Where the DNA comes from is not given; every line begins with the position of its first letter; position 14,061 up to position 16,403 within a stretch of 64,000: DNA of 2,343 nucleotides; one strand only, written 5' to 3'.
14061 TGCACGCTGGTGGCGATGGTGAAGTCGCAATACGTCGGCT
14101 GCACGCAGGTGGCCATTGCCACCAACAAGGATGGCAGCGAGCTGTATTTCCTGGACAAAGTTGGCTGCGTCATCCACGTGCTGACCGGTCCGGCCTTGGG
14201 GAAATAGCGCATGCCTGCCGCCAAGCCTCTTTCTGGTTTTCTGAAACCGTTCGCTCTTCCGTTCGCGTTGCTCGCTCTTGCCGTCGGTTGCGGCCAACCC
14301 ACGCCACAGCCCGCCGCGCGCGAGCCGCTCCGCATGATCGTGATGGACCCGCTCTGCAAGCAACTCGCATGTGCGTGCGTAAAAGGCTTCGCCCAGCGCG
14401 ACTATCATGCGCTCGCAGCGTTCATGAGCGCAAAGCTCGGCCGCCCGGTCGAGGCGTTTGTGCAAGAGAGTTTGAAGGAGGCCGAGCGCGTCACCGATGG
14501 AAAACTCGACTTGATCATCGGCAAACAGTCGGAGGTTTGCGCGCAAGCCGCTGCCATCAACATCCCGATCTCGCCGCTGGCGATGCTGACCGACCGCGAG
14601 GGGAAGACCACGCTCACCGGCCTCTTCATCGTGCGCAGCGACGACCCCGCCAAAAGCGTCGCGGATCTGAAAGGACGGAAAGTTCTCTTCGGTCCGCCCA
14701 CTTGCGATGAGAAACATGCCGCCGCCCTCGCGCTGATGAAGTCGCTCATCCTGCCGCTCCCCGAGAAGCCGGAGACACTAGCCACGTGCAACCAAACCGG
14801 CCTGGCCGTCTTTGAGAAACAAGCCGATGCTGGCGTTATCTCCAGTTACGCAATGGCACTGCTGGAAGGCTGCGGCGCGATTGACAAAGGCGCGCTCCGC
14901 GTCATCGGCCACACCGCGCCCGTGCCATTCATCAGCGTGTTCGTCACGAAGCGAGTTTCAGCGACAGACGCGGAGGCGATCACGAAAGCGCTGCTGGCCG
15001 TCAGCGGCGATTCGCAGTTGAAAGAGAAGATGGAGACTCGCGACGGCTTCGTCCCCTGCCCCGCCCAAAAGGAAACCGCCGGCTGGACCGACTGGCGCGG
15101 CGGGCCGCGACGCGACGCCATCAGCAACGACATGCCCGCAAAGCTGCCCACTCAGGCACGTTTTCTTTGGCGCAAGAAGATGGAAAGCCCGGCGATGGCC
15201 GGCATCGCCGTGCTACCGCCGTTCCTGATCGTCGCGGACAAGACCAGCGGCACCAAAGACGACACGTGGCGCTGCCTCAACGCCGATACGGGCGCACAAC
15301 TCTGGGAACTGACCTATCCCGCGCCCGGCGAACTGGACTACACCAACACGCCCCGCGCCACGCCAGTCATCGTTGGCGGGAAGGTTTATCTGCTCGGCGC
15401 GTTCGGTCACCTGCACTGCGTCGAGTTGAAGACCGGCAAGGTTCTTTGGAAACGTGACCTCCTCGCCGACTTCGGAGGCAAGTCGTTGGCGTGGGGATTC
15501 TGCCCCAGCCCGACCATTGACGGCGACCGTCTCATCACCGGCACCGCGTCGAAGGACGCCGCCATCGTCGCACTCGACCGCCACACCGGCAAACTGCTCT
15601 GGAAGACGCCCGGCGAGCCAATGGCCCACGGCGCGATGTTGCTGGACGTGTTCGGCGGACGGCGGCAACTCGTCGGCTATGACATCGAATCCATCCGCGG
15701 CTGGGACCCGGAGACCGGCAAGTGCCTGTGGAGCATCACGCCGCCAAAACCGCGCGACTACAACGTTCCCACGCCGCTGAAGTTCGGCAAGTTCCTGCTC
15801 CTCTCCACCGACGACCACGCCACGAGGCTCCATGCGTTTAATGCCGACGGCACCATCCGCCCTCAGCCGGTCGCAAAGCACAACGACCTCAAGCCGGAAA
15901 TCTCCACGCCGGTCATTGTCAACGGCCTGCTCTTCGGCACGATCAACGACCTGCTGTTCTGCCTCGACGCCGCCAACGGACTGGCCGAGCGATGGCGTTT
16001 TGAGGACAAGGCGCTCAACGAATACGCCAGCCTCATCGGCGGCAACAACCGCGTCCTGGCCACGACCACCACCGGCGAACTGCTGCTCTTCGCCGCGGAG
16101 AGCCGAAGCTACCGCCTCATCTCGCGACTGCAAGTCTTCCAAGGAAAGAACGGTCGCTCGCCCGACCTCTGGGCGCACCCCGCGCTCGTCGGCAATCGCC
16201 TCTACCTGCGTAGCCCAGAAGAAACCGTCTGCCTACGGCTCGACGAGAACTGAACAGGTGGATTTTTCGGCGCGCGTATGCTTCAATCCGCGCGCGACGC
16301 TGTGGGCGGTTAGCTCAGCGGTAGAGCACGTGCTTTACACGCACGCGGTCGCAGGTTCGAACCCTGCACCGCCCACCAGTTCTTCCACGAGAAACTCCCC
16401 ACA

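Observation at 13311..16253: Operon of a Cys-pair-rich NHL propeller and a PhnD-SBP / PQQ-propeller fusion lipoprotein with no transporter genes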

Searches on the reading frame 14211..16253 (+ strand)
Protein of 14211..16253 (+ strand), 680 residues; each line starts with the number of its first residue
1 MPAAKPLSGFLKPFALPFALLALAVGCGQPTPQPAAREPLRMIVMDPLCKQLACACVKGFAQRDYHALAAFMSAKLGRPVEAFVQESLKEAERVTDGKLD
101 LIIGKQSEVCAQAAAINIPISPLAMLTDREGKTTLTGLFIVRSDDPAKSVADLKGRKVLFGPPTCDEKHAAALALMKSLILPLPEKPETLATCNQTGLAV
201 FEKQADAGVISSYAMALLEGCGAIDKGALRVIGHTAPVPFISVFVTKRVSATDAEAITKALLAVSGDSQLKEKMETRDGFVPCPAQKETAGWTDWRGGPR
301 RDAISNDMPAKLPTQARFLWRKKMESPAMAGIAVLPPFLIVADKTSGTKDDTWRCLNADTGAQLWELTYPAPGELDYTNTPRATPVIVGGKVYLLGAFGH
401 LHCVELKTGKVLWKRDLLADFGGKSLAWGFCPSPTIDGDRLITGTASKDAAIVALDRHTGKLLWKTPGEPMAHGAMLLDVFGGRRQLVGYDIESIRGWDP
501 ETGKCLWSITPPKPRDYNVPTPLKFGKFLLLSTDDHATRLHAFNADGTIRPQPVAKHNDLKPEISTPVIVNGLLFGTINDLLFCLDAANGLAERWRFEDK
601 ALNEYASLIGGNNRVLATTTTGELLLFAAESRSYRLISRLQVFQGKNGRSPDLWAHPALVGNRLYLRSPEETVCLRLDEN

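Call 3: search_protein_families(library=pfam, proteins=[window:14211-16253:+], max_evalue=1)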
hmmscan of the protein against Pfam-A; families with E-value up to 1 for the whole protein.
window:14211-16253:+ (680 aa): 7 families
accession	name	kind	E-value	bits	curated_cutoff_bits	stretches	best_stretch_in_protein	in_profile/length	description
PF12974.12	Phosphonate-bd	-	1.1e-29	103.9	27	1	62-282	13-236/242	ABC transporter, phosphonate, periplasmic substrate-binding protein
PF13360.13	PQQ_2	-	3.9e-22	79.5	27.6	2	354-515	6-150/233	Outer membrane protein assembly factor BamB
PF01011.28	PQQ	-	1.6e-12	47.4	26.7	3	381-417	49-85/595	Glucose/ethanol/alcohol dehydrogenase, beta-propeller domain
PF13570.13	Beta-prop_ACSF4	-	9.8e-10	38.8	133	1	354-641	32-299/329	Beta-alanine-activating enzyme, beta-propeller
PF09084.16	NMT1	-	0.00078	19.8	20.5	1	88-218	32-154/216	NMT1/THI5 like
PF23727.1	Beta-prop_FAM234A_B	-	0.015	14.2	26.4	1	407-477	60-127/467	FAM234A/B beta-propeller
PF25293.1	Beta-prop_EMC1_N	-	0.025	14.7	34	0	448-509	39-101/219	EMC1 N-terminal beta-propeller domain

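Call 4: search_protein_families(library=ncbifam, proteins=[window:14211-16253:+], max_evalue=1)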
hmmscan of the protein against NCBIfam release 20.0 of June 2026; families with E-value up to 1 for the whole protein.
window:14211-16253:+ (680 aa): 10 families
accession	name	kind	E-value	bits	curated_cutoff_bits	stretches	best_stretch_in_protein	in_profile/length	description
TIGR03300.1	assembly_YfgL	equivalog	5.1e-13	48.4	285.2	1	382-512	58-174/377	outer membrane protein assembly factor BamB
TIGR04528.1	acido_non_PQQ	subfamily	2.7e-11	43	650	3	350-475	67-187/493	acido-empty-quinoprotein group A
TIGR01098.1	3A0109s03R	subfamily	3.1e-11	43.2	112.05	1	63-262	48-251/253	phosphate/phosphite/phosphonate ABC transporter substrate-binding protein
TIGR03075.1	PQQ_enz_alc_DH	subfamily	4.1e-11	42.2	480.05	1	378-474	58-154/530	PQQ-dependent dehydrogenase, methanol/ethanol family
NF008351.0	PRK11138.1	equivalog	2.5e-10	39.4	423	1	344-417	208-284/394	outer membrane protein assembly factor BamB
TIGR03431.1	PhnD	equivalog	1.8e-08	34.2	261.1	1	63-274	44-260/288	phosphonate ABC transporter substrate-binding protein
TIGR03074.1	PQQ_membr_DH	subfamily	7.4e-06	24.1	832.65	1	380-417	204-241/783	membrane-bound PQQ-dependent dehydrogenase, glucose/quinate/shikimate family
NF053615.1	SerThrKinAfsKStmc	equivalog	3.9e-05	22.5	1300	1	347-598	536-771/809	protein serine/threonine kinase AfsK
TIGR02122.1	TRAP_TAXI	subfamily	0.039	12.8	84.35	1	139-164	125-150/320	TAXI family TRAP transporter solute-binding subunit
NF008588.0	PRK11553.1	subfamily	0.12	11.3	299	1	138-183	112-155/319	aliphatic sulfonate ABC transporter substrate-binding protein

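Call 5: find_homologous_proteins(query=window:14211-16253:+)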
Query window:14211-16253:+ (680 aa): 609 proteins with E <= 0.001 among 8000 candidates; the best 120 are listed.
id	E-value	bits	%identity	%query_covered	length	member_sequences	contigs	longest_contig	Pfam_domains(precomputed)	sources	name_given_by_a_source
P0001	0.0e+0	1334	85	100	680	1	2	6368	PF01011.29,PF13360.14,PF13570.14,PF12974.13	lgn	-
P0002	0.0e+0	1318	90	94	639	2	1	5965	PF01011.29,PF13360.14,PF13570.14,PF12974.13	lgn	-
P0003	0.0e+0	1318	84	100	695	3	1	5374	PF01011.29,PF13360.14,PF13570.14,PF12974.13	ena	-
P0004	0.0e+0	1273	81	100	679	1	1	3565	PF01011.29,PF13360.14,PF13570.14,PF12974.13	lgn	-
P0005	0.0e+0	1271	86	94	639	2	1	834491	PF01011.29,PF13360.14,PF13570.14,PF12974.13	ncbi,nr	ncbi:MAG: PhnD/SsuA/transferrin family substrate-binding protein [Verrucomicrobia bacterium]|nr:PhnD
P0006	0.0e+0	1268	81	99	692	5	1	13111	PF01011.29,PF13360.14,PF13570.14,PF12974.13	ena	-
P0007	0.0e+0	1255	81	100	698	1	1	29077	PF01011.29,PF13360.14,PF13570.14,PF12974.13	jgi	jgi:ABC-type phosphate/phosphonate transport system substrate-binding protein/outer membrane protein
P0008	0.0e+0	1234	81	99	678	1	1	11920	PF01011.29,PF13360.14,PF13570.14,PF12974.13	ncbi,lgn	ncbi:MAG: PhnD/SsuA/transferrin family substrate-binding protein [Verrucomicrobiia bacterium]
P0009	0.0e+0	1233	82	95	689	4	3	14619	PF01011.29,PF13360.14,PF13570.14,PF12974.13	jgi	jgi:ABC-type phosphate/phosphonate transport system substrate-binding protein/outer membrane protein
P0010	0.0e+0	1232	80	99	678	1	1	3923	PF01011.29,PF13360.14,PF13570.14,PF12974.13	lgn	-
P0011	0.0e+0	1225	80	98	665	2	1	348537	PF01011.29,PF13360.14,PF13570.14,PF12974.13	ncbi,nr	ncbi:MAG: PhnD/SsuA/transferrin family substrate-binding protein [Verrucomicrobia bacterium]|nr:PhnD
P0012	0.0e+0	1208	78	98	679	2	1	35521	PF01011.29,PF13360.14,PF13570.14,PF12974.13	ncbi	-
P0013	0.0e+0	1180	77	98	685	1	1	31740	PF01011.29,PF13360.14,PF13570.14,PF12974.13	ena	-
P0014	2.6e-255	867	60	95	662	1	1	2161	PF13360.14,PF13570.14,PF12974.13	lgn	-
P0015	1.2e-239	815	56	94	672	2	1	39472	PF01011.29,PF13360.14,PF13570.14,PF12974.13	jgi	-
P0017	8.9e-213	726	50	94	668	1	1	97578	PF01011.29,PF13360.14,PF13570.14,PF12974.13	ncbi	ncbi:MAG: PQQ-binding-like beta-propeller repeat protein [Planctomycetota bacterium]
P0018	1.7e-211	722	51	94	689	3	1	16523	PF01011.29,PF13360.14,PF13570.14,PF12974.13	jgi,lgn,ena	-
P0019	5.9e-208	711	50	95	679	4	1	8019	PF01011.29,PF13360.14,PF13570.14,PF12974.13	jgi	-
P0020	2.4e-207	709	49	99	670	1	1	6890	PF01011.29,PF13360.14,PF13570.14,PF12974.13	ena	-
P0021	3.3e-207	708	48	100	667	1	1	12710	PF01011.29,PF13360.14,PF13570.14,PF12974.13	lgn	-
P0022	1.7e-206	706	50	96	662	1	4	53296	PF01011.29,PF13360.14,PF13570.14,PF12974.13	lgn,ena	-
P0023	6.1e-206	704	51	96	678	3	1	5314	PF01011.29,PF13360.14,PF13570.14,PF12974.13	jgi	-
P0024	3.0e-205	702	50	94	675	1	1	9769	PF01011.29,PF13360.14,PF13570.14,PF12974.13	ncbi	-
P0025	8.0e-205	700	49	96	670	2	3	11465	PF01011.29,PF13360.14,PF13570.14,PF12974.13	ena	-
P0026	8.2e-204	697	49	95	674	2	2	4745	PF01011.29,PF13360.14,PF13570.14,PF12974.13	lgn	-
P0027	1.2e-203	696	49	99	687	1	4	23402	PF01011.29,PF13360.14,PF13570.14,PF12974.13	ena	-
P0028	1.9e-203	696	51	95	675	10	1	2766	PF01011.29,PF13360.14,PF12974.13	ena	-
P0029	2.5e-203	695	49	96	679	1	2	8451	PF01011.29,PF13360.14,PF13570.14,PF12974.13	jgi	-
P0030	2.9e-203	695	49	96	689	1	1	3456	PF01011.29,PF13360.14,PF13570.14,PF12974.13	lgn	-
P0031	4.5e-203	694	48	96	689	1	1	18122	PF01011.29,PF13360.14,PF13570.14,PF12974.13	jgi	jgi:ABC-type phosphate/phosphonate transport system substrate-binding protein/outer membrane protein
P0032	3.1e-202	692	50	93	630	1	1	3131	PF01011.29,PF13360.14,PF13570.14,PF12974.13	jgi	-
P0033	3.9e-202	691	49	94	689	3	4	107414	PF01011.29,PF13360.14,PF13570.14,PF12974.13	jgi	-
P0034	5.2e-202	691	49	94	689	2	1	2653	PF01011.29,PF13360.14,PF13570.14,PF12974.13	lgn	-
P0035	5.4e-201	688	48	95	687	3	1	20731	PF01011.29,PF13360.14,PF13570.14,PF12974.13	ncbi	ncbi:MAG: PhnD/SsuA/transferrin family substrate-binding protein [Planctomycetota bacterium]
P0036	6.7e-201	687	48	94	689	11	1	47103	PF01011.29,PF13360.14,PF13570.14,PF12974.13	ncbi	ncbi:MAG: PhnD/SsuA/transferrin family substrate-binding protein [Planctomycetota bacterium]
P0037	1.1e-200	686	49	97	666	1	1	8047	PF01011.29,PF13360.14,PF13570.14,PF12974.13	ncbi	-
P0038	2.6e-200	685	49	94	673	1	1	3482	PF13360.14,PF13570.14,PF12974.13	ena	-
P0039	6.4e-200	684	48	97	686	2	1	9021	PF13360.14,PF13570.14,PF12974.13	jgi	-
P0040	9.9e-200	683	50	94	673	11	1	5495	PF01011.29,PF13360.14,PF13570.14,PF12974.13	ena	-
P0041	1.7e-199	683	49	94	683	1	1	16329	PF01011.29,PF13360.14,PF13570.14,PF12974.13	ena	-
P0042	1.8e-199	683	48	97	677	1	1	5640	PF01011.29,PF13360.14,PF13570.14,PF12974.13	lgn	-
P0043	2.5e-199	682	49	95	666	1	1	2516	PF01011.29,PF13360.14,PF13570.14,PF12974.13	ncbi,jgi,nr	ncbi:PQQ-binding-like beta-propeller repeat protein [bacterium]|nr:PQQ-binding-like beta-propeller r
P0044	2.9e-199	682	49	98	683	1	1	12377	PF13360.14,PF13570.14,PF12974.13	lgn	-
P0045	6.9e-199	681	50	94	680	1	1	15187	PF01011.29,PF13360.14,PF12974.13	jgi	-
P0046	8.3e-199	680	48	95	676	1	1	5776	PF01011.29,PF13360.14,PF13570.14,PF12974.13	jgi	jgi:outer membrane protein assembly factor BamB/ABC-type phosphate/phosphonate transport system subs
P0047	1.1e-198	680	48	96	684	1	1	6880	PF01011.29,PF13360.14,PF13570.14,PF12974.13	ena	-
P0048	2.3e-198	679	49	97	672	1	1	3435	PF01011.29,PF13360.14,PF13570.14,PF12974.13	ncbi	-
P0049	3.1e-198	678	47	97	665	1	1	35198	PF01011.29,PF13360.14,PF13570.14,PF12974.13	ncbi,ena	-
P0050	3.8e-198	678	49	93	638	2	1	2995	PF01011.29,PF13360.14,PF13570.14,PF12974.13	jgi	jgi:ABC-type phosphate/phosphonate transport system substrate-binding protein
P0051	1.2e-197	676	45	99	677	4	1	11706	PF01011.29,PF13360.14,PF13570.14,PF12974.13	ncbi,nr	ncbi:MAG: PQQ-binding-like beta-propeller repeat protein [Pirellulaceae bacterium]|nr:PQQ-binding-li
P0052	2.4e-197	675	48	96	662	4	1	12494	PF01011.29,PF13360.14,PF13570.14,PF12974.13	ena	-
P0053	2.8e-197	675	49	93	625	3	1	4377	PF01011.29,PF13360.14,PF13570.14,PF12974.13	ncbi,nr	ncbi:MAG: PQQ-binding-like beta-propeller repeat protein [Planctomycetes bacterium]|nr:PQQ-binding-l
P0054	3.2e-197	675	48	97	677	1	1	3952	PF01011.29,PF13360.14,PF13570.14,PF12974.13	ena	-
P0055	3.8e-197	675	48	99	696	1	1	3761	PF13360.14,PF13570.14,PF12974.13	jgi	-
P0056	4.4e-197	675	48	97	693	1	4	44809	PF01011.29,PF13360.14,PF13570.14,PF12974.13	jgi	-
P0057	1.5e-196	673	49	94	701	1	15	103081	PF01011.29,PF13360.14,PF13570.14,PF12974.13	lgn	-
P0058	2.7e-196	672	49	93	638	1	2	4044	PF01011.29,PF13360.14,PF13570.14,PF12974.13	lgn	-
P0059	3.2e-196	672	49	94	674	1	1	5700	PF01011.29,PF13360.14,PF13570.14,PF12974.13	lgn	-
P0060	3.7e-196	672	47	96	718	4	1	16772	PF01011.29,PF13360.14,PF13570.14,PF12974.13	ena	-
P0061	5.6e-196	671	49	93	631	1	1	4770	PF01011.29,PF13360.14,PF13570.14,PF12974.13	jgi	-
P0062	8.1e-196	670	48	93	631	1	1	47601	PF01011.29,PF13360.14,PF13570.14,PF12974.13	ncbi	-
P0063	1.2e-195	670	48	94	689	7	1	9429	PF01011.29,PF13360.14,PF13570.14,PF12974.13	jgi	jgi:outer membrane protein assembly factor BamB/ABC-type phosphate/phosphonate transport system subs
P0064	2.4e-195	669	48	94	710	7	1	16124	PF13360.14,PF13570.14,PF12974.13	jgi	-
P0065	3.7e-195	668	47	95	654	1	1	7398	PF01011.29,PF13360.14,PF13570.14,PF12974.13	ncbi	ncbi:MAG: PhnD/SsuA/transferrin family substrate-binding protein [Sedimentisphaerales bacterium]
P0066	6.1e-195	668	48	95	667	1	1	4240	PF01011.29,PF13360.14,PF13570.14,PF12974.13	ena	-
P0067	7.0e-195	667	48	93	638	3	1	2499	PF01011.29,PF13360.14,PF13570.14,PF12974.13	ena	-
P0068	7.2e-195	667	51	93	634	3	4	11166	PF01011.29,PF13360.14,PF12974.13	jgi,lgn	-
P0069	8.0e-195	667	47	95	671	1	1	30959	PF01011.29,PF13360.14,PF13570.14,PF12974.13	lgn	-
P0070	9.8e-195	667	47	97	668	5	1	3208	PF13360.14,PF13570.14,PF12974.13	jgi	jgi:outer membrane protein assembly factor BamB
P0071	2.1e-194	666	46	98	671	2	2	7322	PF01011.29,PF13360.14,PF13570.14,PF12974.13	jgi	-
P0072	4.7e-194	665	48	94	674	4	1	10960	PF01011.29,PF13360.14,PF13570.14,PF12974.13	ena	-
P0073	4.8e-194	665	48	95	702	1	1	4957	PF13360.14,PF13570.14,PF12974.13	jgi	jgi:outer membrane protein assembly factor BamB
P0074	6.5e-194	664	46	98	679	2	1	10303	PF01011.29,PF13360.14,PF13570.14,PF12974.13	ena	-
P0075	8.5e-194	664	47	97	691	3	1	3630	PF01011.29,PF13360.14,PF13570.14,PF12974.13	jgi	-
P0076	1.4e-193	663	47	99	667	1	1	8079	PF13360.14,PF13570.14,PF12974.13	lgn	-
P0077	2.2e-193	662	49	96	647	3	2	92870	PF01011.29,PF13360.14,PF13570.14,PF12974.13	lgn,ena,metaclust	metaclust:\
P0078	2.4e-193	662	47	98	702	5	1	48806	PF01011.29,PF13360.14,PF13570.14,PF12974.13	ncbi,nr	ncbi:MAG: PQQ-binding-like beta-propeller repeat protein [Phycisphaerales bacterium]|nr:PQQ-binding-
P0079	3.2e-193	662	46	98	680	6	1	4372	PF01011.29,PF13360.14,PF13570.14,PF12974.13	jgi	-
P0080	4.3e-193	661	47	96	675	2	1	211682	PF01011.29,PF13360.14,PF13570.14,PF12974.13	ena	-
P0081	6.9e-193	661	48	94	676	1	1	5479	PF01011.29,PF13360.14,PF13570.14,PF12974.13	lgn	-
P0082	7.4e-193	661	48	98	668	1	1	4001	PF01011.29,PF13360.14,PF13570.14,PF12974.13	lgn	-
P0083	1.7e-192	659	47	95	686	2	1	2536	PF01011.29,PF13360.14,PF13570.14,PF12974.13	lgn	-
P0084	2.1e-192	659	47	97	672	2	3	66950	PF01011.29,PF13360.14,PF13570.14,PF12974.13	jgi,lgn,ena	-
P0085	2.5e-192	659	47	94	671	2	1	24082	PF01011.29,PF13360.14,PF13570.14,PF12974.13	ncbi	-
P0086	6.0e-192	658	47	95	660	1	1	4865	PF01011.29,PF13360.14,PF13570.14,PF12974.13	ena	-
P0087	8.2e-192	657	46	94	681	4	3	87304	PF01011.29,PF13360.14,PF13570.14,PF12974.13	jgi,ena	-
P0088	8.6e-192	657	47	96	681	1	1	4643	PF01011.29,PF13360.14,PF13570.14,PF12974.13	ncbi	-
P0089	1.1e-191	657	46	97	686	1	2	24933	PF01011.29,PF13360.14,PF13570.14,PF12974.13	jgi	-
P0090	3.0e-191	655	49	94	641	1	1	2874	PF13360.14,PF12974.13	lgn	-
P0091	3.8e-191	655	48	95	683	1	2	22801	PF01011.29,PF13360.14,PF13570.14,PF12974.13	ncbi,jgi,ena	-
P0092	5.5e-191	654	48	95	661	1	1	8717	PF01011.29,PF13360.14,PF13570.14,PF12974.13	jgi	jgi:outer membrane protein assembly factor BamB/ABC-type phosphate/phosphonate transport system subs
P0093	6.4e-191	654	49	93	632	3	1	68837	PF01011.29,PF13360.14,PF13570.14,PF12974.13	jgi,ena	-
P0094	7.4e-191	654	46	96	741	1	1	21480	PF01011.29,PF13360.14,PF13570.14,PF12974.13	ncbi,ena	-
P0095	1.1e-190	653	45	99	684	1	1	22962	PF01011.29,PF13360.14,PF13570.14,PF12974.13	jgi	jgi:ABC-type phosphate/phosphonate transport system substrate-binding protein/outer membrane protein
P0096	9.8e-190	650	47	94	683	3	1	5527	PF13360.14,PF13570.14,PF12974.13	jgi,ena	-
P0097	2.2e-189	649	48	96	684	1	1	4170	PF01011.29,PF13360.14,PF13570.14,PF12974.13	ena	-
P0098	2.4e-189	649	46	95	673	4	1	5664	PF01011.29,PF13360.14,PF13570.14,PF12974.13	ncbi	ncbi:MAG: outer membrane protein assembly factor BamB family protein [Planctomycetota bacterium]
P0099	4.7e-189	648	46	97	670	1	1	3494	PF01011.29,PF13360.14,PF12974.13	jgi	-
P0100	6.6e-189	648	46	95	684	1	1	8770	PF01011.29,PF13360.14,PF13570.14,PF12974.13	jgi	-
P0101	7.1e-189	647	46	98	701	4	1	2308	PF13360.14,PF13570.14,PF12974.13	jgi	jgi:outer membrane protein assembly factor BamB/ABC-type phosphate/phosphonate transport system subs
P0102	1.4e-188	646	46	95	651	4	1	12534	PF01011.29,PF13360.14,PF13570.14,PF12974.13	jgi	-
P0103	1.5e-188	646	48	95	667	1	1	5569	PF01011.29,PF13360.14,PF13570.14,PF12974.13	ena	-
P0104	1.7e-188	646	46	94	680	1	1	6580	PF01011.29,PF13360.14,PF12974.13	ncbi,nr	ncbi:MAG: PQQ-binding-like beta-propeller repeat protein [Armatimonadetes bacterium]|nr:PQQ-binding-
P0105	5.5e-188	645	48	94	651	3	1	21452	PF01011.29,PF13360.14,PF13570.14,PF12974.13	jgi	-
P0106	3.5e-187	642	48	97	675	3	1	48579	PF01011.29,PF13360.14,PF13570.14,PF12974.13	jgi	jgi:outer membrane protein assembly factor BamB/ABC-type phosphate/phosphonate transport system subs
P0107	1.3e-186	640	47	93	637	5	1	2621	PF13360.14,PF13570.14,PF12974.13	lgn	-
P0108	1.8e-186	640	47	94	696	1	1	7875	PF13360.14,PF12974.13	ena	-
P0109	1.8e-186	640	47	92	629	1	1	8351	PF01011.29,PF13360.14,PF12974.13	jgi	-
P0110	7.5e-186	637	47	93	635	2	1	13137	PF01011.29,PF13360.14,PF13570.14,PF12974.13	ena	-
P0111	2.7e-185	636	47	95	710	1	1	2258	PF01011.29,PF13360.14,PF13570.14,PF12974.13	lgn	-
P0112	2.9e-185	636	46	98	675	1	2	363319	PF01011.29,PF13360.14,PF13570.14,PF12974.13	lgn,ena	-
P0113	9.3e-185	634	47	93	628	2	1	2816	PF01011.29,PF13360.14,PF12974.13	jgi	jgi:hypothetical protein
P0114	1.4e-184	633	46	94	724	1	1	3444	PF01011.29,PF13360.14,PF13570.14,PF12974.13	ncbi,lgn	-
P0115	1.4e-184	633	45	98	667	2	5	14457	PF01011.29,PF13360.14,PF13570.14,PF12974.13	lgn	-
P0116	6.1e-184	631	44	95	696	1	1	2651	PF01011.29,PF13360.14,PF13570.14,PF12974.13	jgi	jgi:ABC-type phosphate/phosphonate transport system substrate-binding protein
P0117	1.0e-183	630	47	96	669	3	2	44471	PF01011.29,PF13360.14,PF13570.14,PF12974.13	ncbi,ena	-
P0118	3.2e-183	629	45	98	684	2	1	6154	PF01011.29,PF13360.14,PF12974.13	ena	-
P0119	4.9e-183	628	45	95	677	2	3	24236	PF01011.29,PF13360.14,PF13570.14,PF12974.13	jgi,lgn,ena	-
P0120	5.5e-183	628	48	98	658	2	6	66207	PF13360.14,PF13570.14,PF12974.13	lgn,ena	-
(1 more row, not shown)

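Call 7: find_encoding_contigs(protein=P0017, flank=8000, max_places=2)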
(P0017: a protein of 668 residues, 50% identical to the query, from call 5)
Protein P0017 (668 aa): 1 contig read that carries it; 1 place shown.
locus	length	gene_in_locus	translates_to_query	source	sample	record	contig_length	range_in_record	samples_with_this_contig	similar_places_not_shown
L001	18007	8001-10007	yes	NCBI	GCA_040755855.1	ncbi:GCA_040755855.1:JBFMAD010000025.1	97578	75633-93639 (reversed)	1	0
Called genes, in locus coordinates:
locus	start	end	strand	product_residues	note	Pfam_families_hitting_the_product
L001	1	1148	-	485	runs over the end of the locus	PF00515:TPR_1 (faint), PF07719:TPR_2 (faint), PF13424:TPR_12 (weak), PF13432:TPR_16 (weak), PF14559:TPR_19 (weak), PF13424:TPR_12, PF13432:TPR_16 (weak), PF14559:TPR_19 (weak), +8 more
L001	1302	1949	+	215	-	-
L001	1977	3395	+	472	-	-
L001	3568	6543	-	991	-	PF22842:Pel9A-like_beta_helix, PF13229:Beta_helix (faint)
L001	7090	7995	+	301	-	PF08450:SGL (faint), PF24684:Vgb_lyase (faint), PF01436:NHL (faint)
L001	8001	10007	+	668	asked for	PF12974:Phosphonate-bd, PF01011:PQQ (faint), PF13360:PQQ_2, PF13570:Beta-prop_ACSF4 (weak)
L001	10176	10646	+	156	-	PF00359:PTS_EIIA_2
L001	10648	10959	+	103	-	-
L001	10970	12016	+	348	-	PF01992:vATP-synt_AC39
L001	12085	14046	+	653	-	PF01496:V_ATPase_I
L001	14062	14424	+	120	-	PF00137:ATP-synt_C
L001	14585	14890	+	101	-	PF01990:ATP-synt_F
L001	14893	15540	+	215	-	PF01991:vATP-synt_E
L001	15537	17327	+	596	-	PF02874:ATP-synt_ab_N, PF16886:ATP-synt_ab_Xtn, PF00006:ATP-synt_ab, PF22919:ATP-synt_VA_C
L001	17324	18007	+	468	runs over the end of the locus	PF02874:ATP-synt_ab_N, PF00006:ATP-synt_ab, PF22919:ATP-synt_VA_C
